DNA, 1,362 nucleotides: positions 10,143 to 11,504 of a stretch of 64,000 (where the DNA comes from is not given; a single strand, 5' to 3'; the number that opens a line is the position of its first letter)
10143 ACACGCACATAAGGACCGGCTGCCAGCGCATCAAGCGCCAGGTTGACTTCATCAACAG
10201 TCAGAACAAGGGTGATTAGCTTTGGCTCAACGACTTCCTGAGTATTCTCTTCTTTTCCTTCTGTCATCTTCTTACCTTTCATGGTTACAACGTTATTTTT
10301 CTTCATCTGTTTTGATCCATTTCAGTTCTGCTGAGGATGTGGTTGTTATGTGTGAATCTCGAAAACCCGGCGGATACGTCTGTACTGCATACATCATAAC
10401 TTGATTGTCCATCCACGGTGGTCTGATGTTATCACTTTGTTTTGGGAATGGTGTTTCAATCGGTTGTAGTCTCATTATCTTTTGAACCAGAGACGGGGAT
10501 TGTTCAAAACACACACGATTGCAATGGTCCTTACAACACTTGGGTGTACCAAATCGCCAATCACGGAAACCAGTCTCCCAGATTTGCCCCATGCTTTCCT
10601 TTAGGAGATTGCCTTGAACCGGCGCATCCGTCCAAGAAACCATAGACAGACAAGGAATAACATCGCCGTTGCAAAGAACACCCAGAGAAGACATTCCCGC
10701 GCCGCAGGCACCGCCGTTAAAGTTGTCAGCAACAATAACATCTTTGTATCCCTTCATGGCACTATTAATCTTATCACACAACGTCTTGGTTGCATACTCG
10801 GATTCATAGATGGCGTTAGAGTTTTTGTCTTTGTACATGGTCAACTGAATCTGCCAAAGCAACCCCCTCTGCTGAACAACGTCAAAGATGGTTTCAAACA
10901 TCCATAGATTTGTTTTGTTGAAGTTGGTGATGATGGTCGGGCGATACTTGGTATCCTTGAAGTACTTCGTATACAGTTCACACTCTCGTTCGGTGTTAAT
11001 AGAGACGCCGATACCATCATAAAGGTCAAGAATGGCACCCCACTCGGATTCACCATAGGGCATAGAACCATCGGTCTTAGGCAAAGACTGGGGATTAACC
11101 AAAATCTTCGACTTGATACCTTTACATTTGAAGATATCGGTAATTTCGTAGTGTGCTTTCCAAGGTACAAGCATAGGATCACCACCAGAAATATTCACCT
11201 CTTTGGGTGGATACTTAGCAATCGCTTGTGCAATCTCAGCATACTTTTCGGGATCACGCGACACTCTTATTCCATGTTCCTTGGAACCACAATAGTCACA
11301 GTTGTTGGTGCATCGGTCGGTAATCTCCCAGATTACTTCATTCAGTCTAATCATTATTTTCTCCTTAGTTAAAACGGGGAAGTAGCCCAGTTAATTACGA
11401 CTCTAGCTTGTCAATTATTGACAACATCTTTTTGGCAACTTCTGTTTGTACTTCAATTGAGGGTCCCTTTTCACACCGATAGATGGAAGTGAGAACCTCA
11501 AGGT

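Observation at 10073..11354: Radical-SAM/SPASM enzyme with an adjacent small ORF in a phage early region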

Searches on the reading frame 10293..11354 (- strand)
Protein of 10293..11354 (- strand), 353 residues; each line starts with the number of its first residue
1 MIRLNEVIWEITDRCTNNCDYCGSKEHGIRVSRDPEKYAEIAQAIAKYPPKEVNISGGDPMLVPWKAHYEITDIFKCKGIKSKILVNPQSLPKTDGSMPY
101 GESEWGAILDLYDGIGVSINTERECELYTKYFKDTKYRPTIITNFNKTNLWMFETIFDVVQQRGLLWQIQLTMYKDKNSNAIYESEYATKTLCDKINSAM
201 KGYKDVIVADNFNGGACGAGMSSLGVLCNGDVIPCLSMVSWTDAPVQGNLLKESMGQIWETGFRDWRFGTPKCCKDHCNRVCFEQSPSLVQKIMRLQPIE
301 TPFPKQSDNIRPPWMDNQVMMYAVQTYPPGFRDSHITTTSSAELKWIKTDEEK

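Call 3: search_protein_families(library=pfam, proteins=[window:10293-11354:-], max_evalue=0.1)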
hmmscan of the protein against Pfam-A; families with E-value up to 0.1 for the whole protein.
window:10293-11354:- (353 aa): 3 families
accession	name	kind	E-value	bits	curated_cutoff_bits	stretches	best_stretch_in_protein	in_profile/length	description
PF04055.27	Radical_SAM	-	1.9e-09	38.4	29.5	1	10-90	2-88/166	Radical SAM superfamily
PF13186.11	SPASM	-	6.7e-07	29.9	21.5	1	217-278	1-66/67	Iron-sulfur cluster-binding domain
PF13353.11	Fer4_12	-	0.0075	17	22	1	14-85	14-87/137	4Fe-4S single cluster domain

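Call 4: search_protein_families(library=ncbifam, proteins=[window:10293-11354:-], max_evalue=1)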
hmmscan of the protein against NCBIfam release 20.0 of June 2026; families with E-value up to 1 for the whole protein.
window:10293-11354:- (353 aa): 40 families (the best 25 are shown)
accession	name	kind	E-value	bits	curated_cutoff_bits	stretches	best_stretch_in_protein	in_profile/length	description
TIGR04133.1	rSAM_w_lipo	hypoth_equivalog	7.7e-08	31.6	425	2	216-268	260-309/350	TIGR04133 family radical SAM/SPASM protein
TIGR04103.1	rSAM_nif11_3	equivalog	1.9e-07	30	725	1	3-64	3-65/412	nif11-class peptide radical SAM maturase 3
NF045574.1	sacti_mat_StsB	exception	2e-06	26.9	625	1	3-89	94-179/466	StsB family radical SAM/SPASM domain sactipeptide maturase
NF038283.1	viperin_w_prok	equivalog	2.1e-06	27.1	180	1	7-93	4-97/281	viperin family antiviral radical SAM protein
TIGR03977.1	rSAM_pair_HxsC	equivalog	2.6e-05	23.2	267.9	1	11-63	31-82/292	His-Xaa-Ser system radical SAM maturase HxsC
TIGR04340.1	rSAM_ACGX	hypoth_equivalog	4.8e-05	22.7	400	2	9-91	7-95/341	radical SAM/SPASM domain protein, ACGX system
TIGR02109.1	PQQ_syn_pqqE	equivalog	0.00015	20.8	381.35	2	7-62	9-66/358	pyrroloquinoline quinone biosynthesis protein PqqE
TIGR04084.1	rSAM_AF0577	subfamily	0.00025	20.1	225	1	204-240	211-247/347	TIGR04084 family radical SAM/SPASM domain-containing protein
NF001199.0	PRK00164.2-1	equivalog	0.0003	20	231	1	10-62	17-71/308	GTP 3',8-cyclase MoaA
TIGR02668.1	moaA_archaeal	equivalog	0.00033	19.8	325.25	1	6-62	11-69/303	GTP 3',8-cyclase MoaA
NF050035.1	rSAM_WgK_link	exception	0.00038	19.6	650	1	10-62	14-69/367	radical SAM/SPASM peptide maturase WgkB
TIGR04082.1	rSAM_for_selen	equivalog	0.00097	18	350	1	204-282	419-493/516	thio(seleno)oxazole modification radical SAM maturase SbtM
TIGR04038.1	tatD_link_rSAM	subfamily_domain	0.0012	18.7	129.7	1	10-131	13-133/192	TatD family nuclease-associated radical SAM protein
TIGR03913.1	rad_SAM_trio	equivalog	0.0014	17.1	591.75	1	6-62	20-77/477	GDL motif peptide-associated radical SAM/SPASM maturase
TIGR02666.1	moaA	equivalog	0.0021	17.1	284.05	1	11-63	16-73/336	GTP 3',8-cyclase MoaA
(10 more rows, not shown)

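Call 5: search_protein_families(library=phrogs, proteins=[window:10293-11354:-], max_evalue=0.01)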
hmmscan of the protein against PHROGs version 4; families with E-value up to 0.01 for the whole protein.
window:10293-11354:- (353 aa): 3 families
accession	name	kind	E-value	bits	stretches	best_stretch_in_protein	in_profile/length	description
phrog_1802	-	other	2.8e-06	27.5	1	10-72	49-117/556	radical SAM domain-containing protein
phrog_13987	-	other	8.1e-06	26.3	1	7-84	17-96/274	radical SAM domain-containing protein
phrog_16999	-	other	4.8e-05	24.1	1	10-131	16-135/288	Fe-S oxidoreductase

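Call 7: search_dna_similar(query=window:10293-11354:-, collection=phages, mode=protein, max_rows=60, rows=spread)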
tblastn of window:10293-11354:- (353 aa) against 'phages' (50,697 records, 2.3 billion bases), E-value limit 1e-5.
No match.

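Call 10: find_homologous_proteins(query=window:10293-11354:-)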
Query window:10293-11354:- (353 aa): 189 proteins with E <= 0.001 among 571 candidates; the best 120 are listed.
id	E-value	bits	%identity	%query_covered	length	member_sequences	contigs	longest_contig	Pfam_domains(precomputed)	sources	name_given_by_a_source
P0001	7.8e-249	843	100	100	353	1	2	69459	PF13186.12,PF04055.28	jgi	jgi:hypothetical protein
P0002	5.4e-97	343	49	96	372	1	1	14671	PF13186.12,PF04055.28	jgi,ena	-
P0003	2.3e-78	282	45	94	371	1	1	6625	PF13186.12,PF04055.28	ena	-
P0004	2.3e-73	266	41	100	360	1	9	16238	PF13186.12,PF04055.28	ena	-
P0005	8.1e-73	264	42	97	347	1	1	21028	PF13186.12,PF04055.28,PF13353.12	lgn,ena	-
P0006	9.3e-73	264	45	89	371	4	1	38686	PF13186.12,PF04055.28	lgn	-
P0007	2.1e-72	262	45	92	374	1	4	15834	PF13186.12,PF04055.28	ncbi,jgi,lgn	jgi:MoaA/NifB/PqqE/SkfB family radical SAM enzyme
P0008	4.1e-72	262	45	92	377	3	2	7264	PF13186.12,PF04055.28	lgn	-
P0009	7.3e-72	261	40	92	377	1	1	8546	PF13186.12,PF04055.28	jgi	jgi:MoaA/NifB/PqqE/SkfB family radical SAM enzyme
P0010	2.2e-71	259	45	92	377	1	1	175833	PF13186.12,PF04055.28,PF13353.12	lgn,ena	-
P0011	3.5e-71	258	42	92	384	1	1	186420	PF13186.12,PF04055.28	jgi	jgi:MoaA/NifB/PqqE/SkfB family radical SAM enzyme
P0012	8.1e-71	257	42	92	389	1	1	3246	PF13186.12,PF04055.28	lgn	-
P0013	2.0e-70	256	41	95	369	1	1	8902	PF04055.28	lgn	-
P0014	2.5e-70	256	43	93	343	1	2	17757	PF13186.12,PF04055.28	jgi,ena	-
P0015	3.5e-70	255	41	92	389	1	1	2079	PF13186.12,PF04055.28,PF13353.12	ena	-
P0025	4.1e-68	248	39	99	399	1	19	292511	PF13186.12,PF04055.28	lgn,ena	-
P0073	1.3e-62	230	43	79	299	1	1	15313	PF04055.28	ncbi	-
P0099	4.4e-60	222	38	92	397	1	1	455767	PF13186.12,PF04055.28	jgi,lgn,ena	-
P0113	3.4e-59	219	41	82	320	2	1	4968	PF04055.28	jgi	-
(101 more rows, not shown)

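Call 13: find_related_loci(query=A1, collection=viral_contigs, flank=6000)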
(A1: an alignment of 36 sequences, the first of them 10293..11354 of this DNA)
Query A1 (353 aa) in viral_contigs; peptide patterns used: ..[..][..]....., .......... (x = any residue, [..] = any of these).
94 stretches matched a pattern; 17 encode a relative of the query (tblastn E <= 1e-3); 17 distinct loci.
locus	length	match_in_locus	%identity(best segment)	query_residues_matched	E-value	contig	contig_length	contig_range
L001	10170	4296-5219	45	2-324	5e-79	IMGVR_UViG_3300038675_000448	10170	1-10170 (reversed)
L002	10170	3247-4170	45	2-324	5e-79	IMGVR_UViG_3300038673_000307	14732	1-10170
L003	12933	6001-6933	42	1-325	1e-72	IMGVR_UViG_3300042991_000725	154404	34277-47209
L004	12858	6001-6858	41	2-284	1e-68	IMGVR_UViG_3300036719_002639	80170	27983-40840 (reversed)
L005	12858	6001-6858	41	2-284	1e-68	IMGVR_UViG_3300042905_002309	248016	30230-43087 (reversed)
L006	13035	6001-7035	40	2-324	2e-66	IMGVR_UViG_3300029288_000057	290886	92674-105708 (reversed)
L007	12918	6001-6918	40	2-310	2e-66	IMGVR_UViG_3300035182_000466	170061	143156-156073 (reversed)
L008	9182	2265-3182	40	2-310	2e-66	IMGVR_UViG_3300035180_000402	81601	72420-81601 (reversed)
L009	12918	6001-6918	40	2-310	2e-66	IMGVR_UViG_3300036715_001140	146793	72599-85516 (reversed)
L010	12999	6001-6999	39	2-324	5e-64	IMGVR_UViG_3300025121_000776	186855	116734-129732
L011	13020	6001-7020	38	2-325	3e-64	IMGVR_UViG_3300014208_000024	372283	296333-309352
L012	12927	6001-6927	40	2-325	1e-63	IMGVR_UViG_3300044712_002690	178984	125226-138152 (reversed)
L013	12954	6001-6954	38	2-324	9e-62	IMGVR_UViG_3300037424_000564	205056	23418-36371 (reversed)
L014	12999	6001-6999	38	1-334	1e-58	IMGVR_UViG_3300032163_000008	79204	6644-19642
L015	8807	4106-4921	41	2-279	2e-53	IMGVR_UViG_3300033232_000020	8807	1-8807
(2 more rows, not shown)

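Call 17: search_solved_structures(query=A1, max_evalue=0.01, show_alignments=2)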
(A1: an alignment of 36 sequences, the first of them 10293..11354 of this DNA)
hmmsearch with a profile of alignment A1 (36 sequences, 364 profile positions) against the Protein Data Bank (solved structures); distinct sequences matched with E-value up to 0.01: 5.
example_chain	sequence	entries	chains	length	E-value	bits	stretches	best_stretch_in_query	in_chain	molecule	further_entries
2a5h_A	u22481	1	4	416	8.7e-05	25.1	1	13-81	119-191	L-lysine 2,3-aminomutase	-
2fb2_A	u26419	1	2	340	0.00092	21.8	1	13-65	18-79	Molybdenum cofactor biosynthesis protein A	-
4m7s_A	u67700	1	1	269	0.00097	21.7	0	215-293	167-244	BtrN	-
1tv7_A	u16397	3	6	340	0.0015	21.1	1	14-65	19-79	Molybdenum cofactor biosynthesis protein A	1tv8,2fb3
4m7t_A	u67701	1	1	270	0.0023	20.5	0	215-285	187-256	BtrN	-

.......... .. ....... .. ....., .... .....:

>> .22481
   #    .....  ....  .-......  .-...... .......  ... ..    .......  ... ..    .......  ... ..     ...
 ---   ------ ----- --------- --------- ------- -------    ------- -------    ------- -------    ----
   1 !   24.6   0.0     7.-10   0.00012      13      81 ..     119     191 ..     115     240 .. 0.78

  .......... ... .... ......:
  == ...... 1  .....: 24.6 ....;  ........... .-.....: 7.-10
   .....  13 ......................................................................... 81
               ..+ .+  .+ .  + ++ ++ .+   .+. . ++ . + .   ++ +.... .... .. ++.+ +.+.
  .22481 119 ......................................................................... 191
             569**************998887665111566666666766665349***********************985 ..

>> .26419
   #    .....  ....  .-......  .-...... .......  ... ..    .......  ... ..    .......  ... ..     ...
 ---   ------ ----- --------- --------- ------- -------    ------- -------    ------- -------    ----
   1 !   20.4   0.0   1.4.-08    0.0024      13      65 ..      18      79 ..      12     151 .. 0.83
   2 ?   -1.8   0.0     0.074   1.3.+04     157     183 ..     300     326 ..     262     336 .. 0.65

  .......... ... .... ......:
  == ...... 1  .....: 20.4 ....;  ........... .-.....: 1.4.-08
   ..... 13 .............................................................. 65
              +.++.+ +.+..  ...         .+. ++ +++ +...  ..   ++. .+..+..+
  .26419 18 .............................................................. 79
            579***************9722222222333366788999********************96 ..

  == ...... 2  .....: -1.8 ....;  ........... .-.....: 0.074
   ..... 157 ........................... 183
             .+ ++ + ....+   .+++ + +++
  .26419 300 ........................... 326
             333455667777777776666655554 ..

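Call 23: predict_structure(alignment_id=A1)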
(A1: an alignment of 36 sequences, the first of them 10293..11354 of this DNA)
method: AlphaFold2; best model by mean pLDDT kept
length: 353 residues; sequences in the alignment: 36
mean_pLDDT: 84.4   pTM: 0.77
mean pLDDT of the five models: 84.4, 83.6, 82.2, 82.2, 80.2
residues with pLDDT >= 90: 238; 70-90: 32; 50-70: 42; < 50: 41
segments of 3 or more residues with pLDDT < 50: 309-312, 315-318, 320-323, 327-329, 331-353
pLDDT, mean of each block of 10 residues (from residue 1): 91 85 65 84 98 94 94 98 96 71 88 98 96 93 97 98 97 94 97 97 96 93 96 94 95 97 93 94 81 66 50 48 49 44 40 37
secondary structure, 60 per line:
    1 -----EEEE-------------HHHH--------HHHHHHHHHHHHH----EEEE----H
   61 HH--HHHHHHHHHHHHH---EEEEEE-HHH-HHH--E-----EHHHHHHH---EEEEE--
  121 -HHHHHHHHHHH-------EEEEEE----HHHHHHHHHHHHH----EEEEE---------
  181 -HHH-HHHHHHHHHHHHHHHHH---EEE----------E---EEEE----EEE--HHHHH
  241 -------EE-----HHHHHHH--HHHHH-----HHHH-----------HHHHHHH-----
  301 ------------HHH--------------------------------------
elements in order: E6-9 H23-26 H35-47 E52-55 H65-77 E81-86 H104-110 E114-118 H122-132 E140-145 H150-162 E167-171 H186-202 E206-208 E223-226 E231-233 H236-240 H255-261 H264-268 H274-277 H289-295

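Call 25: find_encoding_contigs(protein=P0001, flank=10000, max_places=3)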
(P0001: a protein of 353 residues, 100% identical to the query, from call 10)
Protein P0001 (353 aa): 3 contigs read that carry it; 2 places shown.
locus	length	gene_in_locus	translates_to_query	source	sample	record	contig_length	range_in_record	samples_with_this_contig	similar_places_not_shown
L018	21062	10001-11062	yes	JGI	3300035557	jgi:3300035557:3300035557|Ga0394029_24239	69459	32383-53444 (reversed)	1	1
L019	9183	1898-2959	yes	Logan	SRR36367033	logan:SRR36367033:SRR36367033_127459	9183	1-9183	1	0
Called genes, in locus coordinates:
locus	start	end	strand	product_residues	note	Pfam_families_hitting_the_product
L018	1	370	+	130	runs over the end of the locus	PF01145:Band_7 (weak)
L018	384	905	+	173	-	PF01145:Band_7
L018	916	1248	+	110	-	PF11750:DUF3307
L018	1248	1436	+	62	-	-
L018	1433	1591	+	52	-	-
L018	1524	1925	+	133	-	-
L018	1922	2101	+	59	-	-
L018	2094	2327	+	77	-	-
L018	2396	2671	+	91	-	-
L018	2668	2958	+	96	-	-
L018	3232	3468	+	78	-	-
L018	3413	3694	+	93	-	-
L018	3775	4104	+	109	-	-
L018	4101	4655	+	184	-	PF11753:DUF3310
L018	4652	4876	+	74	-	-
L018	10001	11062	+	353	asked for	PF04055:Radical_SAM, PF13186:SPASM (weak)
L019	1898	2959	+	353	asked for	PF04055:Radical_SAM, PF13186:SPASM (weak)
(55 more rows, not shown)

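Call 26: find_encoding_contigs(protein=P0002, flank=8000, max_places=3)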
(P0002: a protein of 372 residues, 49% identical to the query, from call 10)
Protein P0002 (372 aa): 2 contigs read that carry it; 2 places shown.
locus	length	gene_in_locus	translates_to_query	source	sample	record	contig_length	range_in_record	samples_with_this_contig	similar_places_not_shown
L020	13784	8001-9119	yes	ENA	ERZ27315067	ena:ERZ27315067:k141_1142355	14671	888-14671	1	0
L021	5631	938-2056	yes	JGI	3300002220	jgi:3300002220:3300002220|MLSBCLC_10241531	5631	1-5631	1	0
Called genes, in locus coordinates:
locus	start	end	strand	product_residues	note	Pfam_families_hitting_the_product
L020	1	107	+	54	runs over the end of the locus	-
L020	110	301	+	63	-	-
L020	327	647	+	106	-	-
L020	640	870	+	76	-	-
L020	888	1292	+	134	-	-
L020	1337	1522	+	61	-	-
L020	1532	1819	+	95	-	-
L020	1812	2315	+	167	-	-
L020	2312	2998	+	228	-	PF11753:DUF3310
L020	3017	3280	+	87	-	-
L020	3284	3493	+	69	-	-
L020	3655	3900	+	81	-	-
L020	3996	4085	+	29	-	-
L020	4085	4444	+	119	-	-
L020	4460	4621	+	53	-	-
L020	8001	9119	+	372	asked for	PF04055:Radical_SAM (weak), PF13186:SPASM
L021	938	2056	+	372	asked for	PF04055:Radical_SAM (weak), PF13186:SPASM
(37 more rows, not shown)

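Call 42: find_encoding_contigs(protein=P0010, flank=7000, max_places=1)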
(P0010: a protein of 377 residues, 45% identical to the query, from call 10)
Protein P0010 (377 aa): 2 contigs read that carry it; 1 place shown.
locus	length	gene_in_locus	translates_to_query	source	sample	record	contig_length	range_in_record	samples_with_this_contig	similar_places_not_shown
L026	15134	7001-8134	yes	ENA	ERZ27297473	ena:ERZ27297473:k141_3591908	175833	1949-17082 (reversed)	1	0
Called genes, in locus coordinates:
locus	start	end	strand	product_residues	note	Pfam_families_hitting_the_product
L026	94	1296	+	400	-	PF01139:RtcB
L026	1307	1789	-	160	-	-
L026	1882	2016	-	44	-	-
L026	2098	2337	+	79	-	-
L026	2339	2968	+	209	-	-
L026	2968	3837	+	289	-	-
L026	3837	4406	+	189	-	-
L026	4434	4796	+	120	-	-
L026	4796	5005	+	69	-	-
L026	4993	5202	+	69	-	-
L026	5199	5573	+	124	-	-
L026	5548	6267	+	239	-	PF00899:ThiF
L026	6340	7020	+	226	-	-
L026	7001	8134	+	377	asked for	PF13353:Fer4_12 (faint), PF04055:Radical_SAM (weak), PF13186:SPASM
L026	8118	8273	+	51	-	-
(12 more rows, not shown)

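Call 43: find_encoding_contigs(protein=P0025, flank=7000, max_places=1)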
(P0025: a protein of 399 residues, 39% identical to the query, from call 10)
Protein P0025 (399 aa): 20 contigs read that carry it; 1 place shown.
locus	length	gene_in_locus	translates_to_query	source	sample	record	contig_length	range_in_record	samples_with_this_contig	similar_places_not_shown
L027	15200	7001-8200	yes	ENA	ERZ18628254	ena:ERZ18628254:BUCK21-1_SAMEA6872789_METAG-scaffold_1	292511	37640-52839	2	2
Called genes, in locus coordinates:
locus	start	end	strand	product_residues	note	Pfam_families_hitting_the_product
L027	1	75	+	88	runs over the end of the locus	-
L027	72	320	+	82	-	-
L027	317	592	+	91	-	-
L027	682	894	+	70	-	-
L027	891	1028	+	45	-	-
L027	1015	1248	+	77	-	-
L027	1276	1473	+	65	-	-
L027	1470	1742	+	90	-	-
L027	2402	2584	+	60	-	-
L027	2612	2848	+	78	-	-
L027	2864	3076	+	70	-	-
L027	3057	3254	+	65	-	-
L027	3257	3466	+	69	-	-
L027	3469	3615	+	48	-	-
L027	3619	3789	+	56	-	-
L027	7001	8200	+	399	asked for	PF04055:Radical_SAM (faint), PF13186:SPASM (faint)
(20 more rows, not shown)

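Call 44: find_encoding_contigs(protein=P0099, flank=7000, max_places=1)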
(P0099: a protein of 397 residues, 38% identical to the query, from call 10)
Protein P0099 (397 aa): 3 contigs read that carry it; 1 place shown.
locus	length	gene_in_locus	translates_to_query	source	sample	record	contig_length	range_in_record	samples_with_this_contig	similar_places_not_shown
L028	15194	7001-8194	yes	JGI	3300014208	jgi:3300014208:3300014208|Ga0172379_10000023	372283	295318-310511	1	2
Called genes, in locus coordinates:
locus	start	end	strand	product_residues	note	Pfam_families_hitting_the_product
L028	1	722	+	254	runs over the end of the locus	PF22945:LEM-3_GIY-YIG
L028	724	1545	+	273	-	PF04446:Thg1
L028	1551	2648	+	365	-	PF02441:Flavoprotein, PF01551:Peptidase_M23 (weak)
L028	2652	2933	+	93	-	-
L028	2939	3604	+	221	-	PF04127:DFP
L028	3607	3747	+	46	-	-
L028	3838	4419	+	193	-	-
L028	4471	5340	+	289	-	PF14311:DUF4379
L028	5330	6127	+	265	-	PF14243:R2K_3, PF18299:R2K_2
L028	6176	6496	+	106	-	-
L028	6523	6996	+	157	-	-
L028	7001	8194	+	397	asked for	PF04055:Radical_SAM (weak), PF13186:SPASM (weak)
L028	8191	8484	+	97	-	-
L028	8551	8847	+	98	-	-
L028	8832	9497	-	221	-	-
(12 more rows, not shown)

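Call 47: search_dna_similar(query=window:10293-11354:-, collection=phages, mode=protein, max_evalue=1, max_rows=25)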
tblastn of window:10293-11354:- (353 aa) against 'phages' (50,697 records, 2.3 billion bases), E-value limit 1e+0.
Records with a match: 2; places in all: 2; records where one place covers at least 80% of the query: 0.
Best place of each record, by identity: <60% 2.
By first word of the organism name: Escherichia 1; Staphylococcus 1.
By host as written in the record: Escherichia coli str. K-12 substr. MG1655 1; Staphylococcus aureus 1.
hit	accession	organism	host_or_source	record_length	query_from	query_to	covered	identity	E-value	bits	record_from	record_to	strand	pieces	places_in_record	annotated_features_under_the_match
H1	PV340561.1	Escherichia phage PhiR41_1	Escherichia coli str. K-12 substr. ...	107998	48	228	51%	22.3%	1e+0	37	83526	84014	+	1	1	hypothetical protein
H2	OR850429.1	Staphylococcus phage SA 1298 Kay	Staphylococcus aureus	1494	4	62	17%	31.3%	9e-1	37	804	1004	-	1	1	record has no annotation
